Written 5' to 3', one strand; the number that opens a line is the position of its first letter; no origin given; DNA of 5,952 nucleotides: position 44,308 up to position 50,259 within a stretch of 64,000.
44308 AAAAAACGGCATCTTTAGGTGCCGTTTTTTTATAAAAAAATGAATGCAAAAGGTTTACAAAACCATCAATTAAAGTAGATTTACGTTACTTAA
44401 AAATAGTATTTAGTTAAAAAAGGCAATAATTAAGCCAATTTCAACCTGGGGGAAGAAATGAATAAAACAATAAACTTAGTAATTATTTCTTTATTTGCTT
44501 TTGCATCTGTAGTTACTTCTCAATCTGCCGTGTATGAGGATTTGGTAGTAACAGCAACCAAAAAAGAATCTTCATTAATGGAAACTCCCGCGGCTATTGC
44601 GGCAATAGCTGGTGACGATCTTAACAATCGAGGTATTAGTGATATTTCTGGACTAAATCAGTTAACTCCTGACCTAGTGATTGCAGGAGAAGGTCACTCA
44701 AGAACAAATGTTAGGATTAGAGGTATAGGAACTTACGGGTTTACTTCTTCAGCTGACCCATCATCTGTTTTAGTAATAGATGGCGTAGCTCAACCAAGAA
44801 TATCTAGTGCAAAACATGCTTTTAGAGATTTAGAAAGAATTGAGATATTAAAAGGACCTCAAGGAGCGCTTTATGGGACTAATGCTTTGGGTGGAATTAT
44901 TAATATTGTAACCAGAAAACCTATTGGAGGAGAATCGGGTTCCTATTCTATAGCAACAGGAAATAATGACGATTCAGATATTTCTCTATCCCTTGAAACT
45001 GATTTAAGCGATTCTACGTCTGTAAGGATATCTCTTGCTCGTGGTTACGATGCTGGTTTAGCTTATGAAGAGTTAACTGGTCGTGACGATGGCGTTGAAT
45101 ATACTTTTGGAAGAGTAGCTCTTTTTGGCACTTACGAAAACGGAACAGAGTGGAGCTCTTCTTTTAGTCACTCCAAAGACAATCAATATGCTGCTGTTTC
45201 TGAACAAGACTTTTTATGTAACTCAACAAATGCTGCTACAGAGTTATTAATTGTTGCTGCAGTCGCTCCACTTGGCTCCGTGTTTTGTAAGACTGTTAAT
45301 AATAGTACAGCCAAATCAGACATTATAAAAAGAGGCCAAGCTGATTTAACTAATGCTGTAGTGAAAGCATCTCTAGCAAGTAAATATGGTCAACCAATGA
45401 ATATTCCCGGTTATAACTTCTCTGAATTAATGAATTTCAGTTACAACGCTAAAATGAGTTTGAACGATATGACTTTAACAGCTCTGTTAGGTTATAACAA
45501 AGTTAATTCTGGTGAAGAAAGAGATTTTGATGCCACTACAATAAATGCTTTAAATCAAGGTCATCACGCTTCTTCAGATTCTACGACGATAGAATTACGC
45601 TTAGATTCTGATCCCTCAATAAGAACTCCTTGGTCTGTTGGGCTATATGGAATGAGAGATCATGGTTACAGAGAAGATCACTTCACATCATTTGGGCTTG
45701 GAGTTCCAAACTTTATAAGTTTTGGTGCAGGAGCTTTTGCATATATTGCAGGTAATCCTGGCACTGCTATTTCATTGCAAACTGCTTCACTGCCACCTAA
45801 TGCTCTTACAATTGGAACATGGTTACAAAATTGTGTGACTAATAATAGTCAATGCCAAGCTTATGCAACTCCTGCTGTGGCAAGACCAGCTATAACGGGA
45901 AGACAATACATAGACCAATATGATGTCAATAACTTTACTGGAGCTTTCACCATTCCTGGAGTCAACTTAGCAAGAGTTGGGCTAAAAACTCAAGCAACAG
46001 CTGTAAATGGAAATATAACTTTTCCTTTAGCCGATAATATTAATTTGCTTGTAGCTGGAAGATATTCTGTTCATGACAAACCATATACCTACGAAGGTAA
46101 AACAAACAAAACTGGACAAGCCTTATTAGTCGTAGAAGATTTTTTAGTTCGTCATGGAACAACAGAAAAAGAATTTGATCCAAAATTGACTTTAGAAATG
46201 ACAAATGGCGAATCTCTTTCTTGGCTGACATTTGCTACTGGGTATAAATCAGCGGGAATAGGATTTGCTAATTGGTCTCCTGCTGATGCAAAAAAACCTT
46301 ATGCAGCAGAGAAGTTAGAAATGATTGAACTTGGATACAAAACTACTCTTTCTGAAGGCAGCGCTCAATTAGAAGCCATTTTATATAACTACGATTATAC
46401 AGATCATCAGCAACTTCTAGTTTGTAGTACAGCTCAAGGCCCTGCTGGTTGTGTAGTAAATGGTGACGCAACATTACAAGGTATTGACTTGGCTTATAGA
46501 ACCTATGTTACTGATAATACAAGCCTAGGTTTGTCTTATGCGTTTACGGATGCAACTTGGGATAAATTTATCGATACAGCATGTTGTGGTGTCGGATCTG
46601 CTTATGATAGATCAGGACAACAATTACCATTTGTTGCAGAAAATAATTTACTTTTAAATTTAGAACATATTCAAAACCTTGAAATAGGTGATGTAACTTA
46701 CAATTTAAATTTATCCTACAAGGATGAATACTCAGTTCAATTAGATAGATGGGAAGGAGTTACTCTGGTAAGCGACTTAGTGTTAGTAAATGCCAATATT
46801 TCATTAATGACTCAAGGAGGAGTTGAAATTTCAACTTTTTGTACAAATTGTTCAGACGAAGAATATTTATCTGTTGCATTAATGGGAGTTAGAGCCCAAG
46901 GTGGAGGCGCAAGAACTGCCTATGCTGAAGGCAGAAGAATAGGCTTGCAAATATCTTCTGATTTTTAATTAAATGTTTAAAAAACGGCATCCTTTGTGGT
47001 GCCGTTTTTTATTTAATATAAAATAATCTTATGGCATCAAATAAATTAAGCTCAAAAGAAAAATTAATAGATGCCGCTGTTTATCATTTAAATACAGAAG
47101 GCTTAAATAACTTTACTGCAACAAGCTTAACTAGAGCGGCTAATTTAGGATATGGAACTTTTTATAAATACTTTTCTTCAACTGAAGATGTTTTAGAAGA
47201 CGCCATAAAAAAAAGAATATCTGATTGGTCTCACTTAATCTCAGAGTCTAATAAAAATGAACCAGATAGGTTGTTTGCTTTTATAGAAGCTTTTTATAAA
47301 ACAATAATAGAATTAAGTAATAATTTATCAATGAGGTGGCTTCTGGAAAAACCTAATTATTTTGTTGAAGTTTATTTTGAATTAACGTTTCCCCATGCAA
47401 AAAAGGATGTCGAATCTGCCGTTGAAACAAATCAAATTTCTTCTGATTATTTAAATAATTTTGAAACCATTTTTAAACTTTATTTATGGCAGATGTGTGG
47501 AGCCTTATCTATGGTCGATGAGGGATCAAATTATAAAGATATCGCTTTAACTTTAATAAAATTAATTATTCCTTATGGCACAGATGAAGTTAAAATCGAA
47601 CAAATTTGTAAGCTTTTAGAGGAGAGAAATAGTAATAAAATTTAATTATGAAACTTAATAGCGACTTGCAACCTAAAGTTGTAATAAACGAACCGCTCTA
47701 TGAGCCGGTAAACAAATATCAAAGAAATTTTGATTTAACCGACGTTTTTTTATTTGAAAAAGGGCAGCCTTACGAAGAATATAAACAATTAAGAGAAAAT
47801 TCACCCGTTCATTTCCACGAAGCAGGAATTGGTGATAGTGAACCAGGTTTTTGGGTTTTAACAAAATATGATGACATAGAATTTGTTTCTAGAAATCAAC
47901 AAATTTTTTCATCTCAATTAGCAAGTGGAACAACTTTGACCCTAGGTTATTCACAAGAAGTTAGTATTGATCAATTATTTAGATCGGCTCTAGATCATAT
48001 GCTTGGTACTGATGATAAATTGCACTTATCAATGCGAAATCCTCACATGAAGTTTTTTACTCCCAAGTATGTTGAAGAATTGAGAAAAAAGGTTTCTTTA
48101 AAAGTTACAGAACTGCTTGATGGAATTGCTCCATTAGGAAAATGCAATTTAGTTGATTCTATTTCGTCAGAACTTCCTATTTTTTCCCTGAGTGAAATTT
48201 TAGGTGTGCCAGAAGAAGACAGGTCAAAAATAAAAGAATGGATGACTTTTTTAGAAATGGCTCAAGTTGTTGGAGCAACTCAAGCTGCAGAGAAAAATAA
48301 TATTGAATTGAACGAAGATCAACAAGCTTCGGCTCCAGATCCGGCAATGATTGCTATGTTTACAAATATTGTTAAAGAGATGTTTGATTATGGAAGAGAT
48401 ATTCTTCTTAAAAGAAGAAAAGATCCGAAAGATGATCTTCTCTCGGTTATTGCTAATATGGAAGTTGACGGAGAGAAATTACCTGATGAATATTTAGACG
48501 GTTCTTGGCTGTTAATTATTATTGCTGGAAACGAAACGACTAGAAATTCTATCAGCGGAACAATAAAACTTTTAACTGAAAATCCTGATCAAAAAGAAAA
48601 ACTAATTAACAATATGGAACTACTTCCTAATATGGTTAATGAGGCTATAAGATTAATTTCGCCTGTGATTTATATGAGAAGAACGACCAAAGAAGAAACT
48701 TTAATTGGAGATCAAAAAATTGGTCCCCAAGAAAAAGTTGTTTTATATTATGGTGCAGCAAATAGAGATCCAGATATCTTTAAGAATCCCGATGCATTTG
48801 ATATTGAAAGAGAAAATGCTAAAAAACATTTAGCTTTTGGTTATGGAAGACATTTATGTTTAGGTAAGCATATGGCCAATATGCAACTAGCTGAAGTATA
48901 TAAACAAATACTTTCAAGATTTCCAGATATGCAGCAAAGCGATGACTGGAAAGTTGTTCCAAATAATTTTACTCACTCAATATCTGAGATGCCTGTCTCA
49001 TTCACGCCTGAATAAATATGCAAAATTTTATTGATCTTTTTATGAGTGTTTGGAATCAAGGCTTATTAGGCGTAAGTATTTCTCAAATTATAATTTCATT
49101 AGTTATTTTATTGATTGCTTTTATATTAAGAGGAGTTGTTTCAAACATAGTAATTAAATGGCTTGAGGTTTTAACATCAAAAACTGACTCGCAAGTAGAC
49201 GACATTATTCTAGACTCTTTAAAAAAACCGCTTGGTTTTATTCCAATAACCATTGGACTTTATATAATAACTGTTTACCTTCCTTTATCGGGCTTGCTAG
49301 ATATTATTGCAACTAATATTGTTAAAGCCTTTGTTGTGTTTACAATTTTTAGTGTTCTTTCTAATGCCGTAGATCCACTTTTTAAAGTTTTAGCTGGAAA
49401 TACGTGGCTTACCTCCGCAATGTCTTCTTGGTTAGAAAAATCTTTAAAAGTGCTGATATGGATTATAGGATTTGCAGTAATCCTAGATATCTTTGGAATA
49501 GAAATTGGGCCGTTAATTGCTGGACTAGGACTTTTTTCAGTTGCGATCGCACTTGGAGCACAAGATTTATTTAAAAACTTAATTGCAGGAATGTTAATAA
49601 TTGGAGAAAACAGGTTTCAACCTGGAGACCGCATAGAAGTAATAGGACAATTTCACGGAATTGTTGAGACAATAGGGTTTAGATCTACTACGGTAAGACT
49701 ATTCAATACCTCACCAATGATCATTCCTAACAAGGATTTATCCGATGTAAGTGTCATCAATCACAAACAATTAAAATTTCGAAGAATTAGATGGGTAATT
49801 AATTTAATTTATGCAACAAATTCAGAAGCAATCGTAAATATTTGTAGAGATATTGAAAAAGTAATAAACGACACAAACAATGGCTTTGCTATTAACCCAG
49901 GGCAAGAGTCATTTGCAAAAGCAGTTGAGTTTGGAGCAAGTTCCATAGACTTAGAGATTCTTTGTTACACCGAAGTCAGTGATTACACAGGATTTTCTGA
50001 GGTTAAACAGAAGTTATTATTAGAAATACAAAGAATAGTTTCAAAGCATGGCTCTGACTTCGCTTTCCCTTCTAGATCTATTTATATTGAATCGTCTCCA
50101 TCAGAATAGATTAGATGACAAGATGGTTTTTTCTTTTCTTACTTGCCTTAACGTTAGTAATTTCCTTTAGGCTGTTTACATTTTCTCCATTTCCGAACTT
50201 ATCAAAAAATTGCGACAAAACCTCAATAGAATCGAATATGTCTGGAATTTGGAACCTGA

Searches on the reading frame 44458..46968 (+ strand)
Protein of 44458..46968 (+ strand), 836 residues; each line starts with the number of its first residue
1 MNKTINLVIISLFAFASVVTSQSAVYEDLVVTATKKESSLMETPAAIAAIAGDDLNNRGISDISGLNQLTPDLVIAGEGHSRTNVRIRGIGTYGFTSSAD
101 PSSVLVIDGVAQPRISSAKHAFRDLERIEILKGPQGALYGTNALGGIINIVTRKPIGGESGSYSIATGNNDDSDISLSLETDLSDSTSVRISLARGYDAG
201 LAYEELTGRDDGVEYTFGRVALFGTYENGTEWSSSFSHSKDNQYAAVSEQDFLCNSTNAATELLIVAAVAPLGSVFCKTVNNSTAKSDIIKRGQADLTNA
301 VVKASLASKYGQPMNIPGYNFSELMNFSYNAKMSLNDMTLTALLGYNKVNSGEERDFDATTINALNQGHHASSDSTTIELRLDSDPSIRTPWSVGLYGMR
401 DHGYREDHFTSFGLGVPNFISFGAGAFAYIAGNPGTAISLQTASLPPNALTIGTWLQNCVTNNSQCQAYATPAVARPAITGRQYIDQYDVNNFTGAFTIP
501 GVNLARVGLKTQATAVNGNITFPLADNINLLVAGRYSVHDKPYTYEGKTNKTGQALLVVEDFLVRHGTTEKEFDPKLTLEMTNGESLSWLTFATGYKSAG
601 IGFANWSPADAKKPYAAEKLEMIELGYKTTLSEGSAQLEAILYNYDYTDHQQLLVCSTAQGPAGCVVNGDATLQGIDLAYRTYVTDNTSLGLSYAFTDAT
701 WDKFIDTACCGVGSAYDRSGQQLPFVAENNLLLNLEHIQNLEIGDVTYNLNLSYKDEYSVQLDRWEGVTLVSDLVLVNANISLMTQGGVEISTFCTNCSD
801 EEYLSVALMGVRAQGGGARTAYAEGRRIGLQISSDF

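Call 15: search_protein_families(library=pfam, proteins=[window:44458-46968:+], max_evalue=0.01)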
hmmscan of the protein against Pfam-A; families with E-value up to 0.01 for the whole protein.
window:44458-46968:+ (836 aa): 1 family
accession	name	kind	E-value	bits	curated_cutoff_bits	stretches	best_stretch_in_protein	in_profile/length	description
PF07715.20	Plug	-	6.1e-16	59.3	23.9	1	40-147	2-107/107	TonB-dependent Receptor Plug Domain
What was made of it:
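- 44458..46968 (+): Second TonB-dependent receptor, in tandem with the first. Pfam Plug 6e-16 (call 15).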

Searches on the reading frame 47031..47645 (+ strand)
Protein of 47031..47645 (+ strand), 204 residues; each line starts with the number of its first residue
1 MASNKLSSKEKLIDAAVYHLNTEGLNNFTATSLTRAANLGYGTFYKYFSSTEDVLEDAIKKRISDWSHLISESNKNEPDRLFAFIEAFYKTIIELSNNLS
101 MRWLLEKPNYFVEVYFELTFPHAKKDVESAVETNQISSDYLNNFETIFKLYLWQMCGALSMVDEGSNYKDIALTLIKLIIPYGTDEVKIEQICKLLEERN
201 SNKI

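Call 15: search_protein_families(library=pfam, proteins=[window:47031-47645:+], max_evalue=0.01)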
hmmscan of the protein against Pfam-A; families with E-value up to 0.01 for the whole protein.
window:47031-47645:+ (204 aa): 1 family
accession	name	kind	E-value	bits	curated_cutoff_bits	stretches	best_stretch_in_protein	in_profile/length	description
PF00440.29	TetR_N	-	3.2e-07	30.5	24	1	12-57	1-46/47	Bacterial regulatory proteins, tetR family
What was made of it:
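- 47031..47645 (+): TetR-family regulator. It is a candidate binder of the palindrome; this is inferred, not shown. Pfam TetR_N (call 15).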

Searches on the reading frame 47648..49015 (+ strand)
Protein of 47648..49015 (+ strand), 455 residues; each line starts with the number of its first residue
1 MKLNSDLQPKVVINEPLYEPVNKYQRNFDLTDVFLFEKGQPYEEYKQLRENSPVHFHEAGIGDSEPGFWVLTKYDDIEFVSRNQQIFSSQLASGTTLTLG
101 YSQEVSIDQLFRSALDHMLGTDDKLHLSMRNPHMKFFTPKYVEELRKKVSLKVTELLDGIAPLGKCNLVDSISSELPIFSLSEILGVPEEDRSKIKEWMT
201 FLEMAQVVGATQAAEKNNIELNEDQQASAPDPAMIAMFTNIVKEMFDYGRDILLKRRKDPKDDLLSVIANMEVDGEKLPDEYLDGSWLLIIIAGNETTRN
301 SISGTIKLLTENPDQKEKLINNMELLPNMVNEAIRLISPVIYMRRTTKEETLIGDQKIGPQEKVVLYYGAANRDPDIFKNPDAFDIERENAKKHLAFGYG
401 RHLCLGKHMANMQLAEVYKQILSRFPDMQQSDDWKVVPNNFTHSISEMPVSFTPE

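Call 15: search_protein_families(library=pfam, proteins=[window:47648-49015:+], max_evalue=0.01)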
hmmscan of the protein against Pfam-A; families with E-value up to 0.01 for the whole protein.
window:47648-49015:+ (455 aa): 1 family
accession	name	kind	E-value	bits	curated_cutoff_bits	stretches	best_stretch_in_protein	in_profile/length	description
PF00067.27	p450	-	2.2e-28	99.7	22.8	1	238-426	216-433/462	Cytochrome P450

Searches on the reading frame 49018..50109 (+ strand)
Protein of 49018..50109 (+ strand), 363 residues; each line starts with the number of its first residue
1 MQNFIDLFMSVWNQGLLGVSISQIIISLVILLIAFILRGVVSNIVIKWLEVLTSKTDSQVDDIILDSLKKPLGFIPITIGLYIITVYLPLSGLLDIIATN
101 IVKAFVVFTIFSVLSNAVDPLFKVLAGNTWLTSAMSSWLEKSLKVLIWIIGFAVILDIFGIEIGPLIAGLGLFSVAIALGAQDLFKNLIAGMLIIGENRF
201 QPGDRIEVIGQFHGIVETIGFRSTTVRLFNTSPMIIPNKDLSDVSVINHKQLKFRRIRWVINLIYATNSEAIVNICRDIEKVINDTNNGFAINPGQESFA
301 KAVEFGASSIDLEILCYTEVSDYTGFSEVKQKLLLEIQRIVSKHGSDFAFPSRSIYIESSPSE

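Call 15: search_protein_families(library=pfam, proteins=[window:49018-50109:+], max_evalue=0.01)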
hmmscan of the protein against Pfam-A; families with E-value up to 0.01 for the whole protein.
window:49018-50109:+ (363 aa): 4 families
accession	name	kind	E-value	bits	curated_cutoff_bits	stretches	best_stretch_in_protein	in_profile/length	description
PF00924.24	MS_channel_2nd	-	3.1e-17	62.9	20.2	1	183-250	1-67/68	Mechanosensitive ion channel, beta-domain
PF21088.3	MS_channel_1st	-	6.6e-08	32.8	23.1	1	143-182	3-42/42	Mechanosensitive ion channel, transmembrane helices 2/3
PF21082.3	MS_channel_3rd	-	9e-06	26.5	21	1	258-347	2-87/88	Mechanosensitive ion channel MscS, C-terminal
PF24956.1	Msl2-3_C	-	0.00097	19.7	29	1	268-341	13-86/87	Mechanosensitive ion channel protein 2/3 C-terminal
